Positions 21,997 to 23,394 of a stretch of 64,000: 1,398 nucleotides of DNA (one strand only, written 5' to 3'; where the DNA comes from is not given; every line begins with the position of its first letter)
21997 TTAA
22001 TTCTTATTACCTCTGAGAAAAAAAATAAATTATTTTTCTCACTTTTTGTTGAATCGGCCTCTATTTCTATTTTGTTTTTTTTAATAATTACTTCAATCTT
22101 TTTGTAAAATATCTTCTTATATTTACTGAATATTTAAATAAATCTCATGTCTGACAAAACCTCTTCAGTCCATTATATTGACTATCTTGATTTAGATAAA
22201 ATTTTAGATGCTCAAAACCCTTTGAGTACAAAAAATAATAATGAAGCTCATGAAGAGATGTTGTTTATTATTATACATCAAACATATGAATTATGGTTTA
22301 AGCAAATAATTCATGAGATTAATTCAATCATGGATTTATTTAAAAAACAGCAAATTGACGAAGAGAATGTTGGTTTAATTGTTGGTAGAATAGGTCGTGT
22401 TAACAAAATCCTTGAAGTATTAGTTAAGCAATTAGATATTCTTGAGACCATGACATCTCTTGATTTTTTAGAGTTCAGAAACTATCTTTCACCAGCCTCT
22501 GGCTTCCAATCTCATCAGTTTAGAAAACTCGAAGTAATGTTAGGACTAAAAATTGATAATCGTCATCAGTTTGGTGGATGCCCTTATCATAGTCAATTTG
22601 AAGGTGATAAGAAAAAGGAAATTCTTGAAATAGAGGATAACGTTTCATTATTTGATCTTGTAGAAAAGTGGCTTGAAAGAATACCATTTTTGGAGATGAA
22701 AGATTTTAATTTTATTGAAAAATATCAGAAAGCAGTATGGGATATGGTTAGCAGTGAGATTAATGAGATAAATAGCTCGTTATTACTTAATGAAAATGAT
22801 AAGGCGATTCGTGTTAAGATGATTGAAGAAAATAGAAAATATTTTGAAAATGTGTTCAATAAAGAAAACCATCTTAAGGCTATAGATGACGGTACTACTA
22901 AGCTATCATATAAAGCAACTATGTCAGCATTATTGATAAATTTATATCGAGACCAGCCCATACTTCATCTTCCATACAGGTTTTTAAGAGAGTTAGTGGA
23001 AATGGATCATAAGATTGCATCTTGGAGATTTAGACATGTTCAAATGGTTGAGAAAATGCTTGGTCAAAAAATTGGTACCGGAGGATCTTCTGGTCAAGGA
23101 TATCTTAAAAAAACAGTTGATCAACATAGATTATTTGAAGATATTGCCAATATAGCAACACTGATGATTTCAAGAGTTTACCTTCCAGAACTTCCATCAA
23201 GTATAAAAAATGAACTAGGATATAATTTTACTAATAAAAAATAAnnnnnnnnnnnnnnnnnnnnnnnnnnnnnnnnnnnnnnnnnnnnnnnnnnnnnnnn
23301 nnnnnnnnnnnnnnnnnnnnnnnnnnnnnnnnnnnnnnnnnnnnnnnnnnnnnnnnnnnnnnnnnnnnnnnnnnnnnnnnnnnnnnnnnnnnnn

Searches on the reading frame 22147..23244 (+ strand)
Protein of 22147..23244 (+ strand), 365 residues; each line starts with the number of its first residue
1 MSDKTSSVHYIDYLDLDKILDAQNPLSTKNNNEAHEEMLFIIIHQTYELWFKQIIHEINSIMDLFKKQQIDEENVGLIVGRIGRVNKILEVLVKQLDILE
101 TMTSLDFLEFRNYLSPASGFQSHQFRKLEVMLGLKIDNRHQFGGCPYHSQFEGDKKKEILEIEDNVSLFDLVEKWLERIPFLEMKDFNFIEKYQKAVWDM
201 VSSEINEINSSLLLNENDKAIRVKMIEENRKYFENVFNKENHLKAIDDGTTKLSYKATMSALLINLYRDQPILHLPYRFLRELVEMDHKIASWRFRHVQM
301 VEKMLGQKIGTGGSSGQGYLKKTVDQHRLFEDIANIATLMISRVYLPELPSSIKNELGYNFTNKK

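Call 3: search_protein_families(library=pfam, proteins=[window:22147-23244:+])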
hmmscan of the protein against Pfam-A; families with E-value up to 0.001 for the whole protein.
window:22147-23244:+ (365 aa): 1 family
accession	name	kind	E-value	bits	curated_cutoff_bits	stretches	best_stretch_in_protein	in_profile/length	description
PF03301.18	Trp_dioxygenase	-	1.3e-97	327.7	34.9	1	6-338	13-344/346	Tryptophan 2,3-dioxygenase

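Call 4: search_protein_families(library=ncbifam, proteins=[window:22147-23244:+])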
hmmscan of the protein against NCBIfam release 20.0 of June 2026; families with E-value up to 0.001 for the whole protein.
window:22147-23244:+ (365 aa): 1 family
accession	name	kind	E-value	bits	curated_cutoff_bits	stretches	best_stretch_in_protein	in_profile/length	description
TIGR03036.1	trp_2_3_diox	equivalog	5.7e-53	180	390.7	2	6-178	4-160/264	tryptophan 2,3-dioxygenase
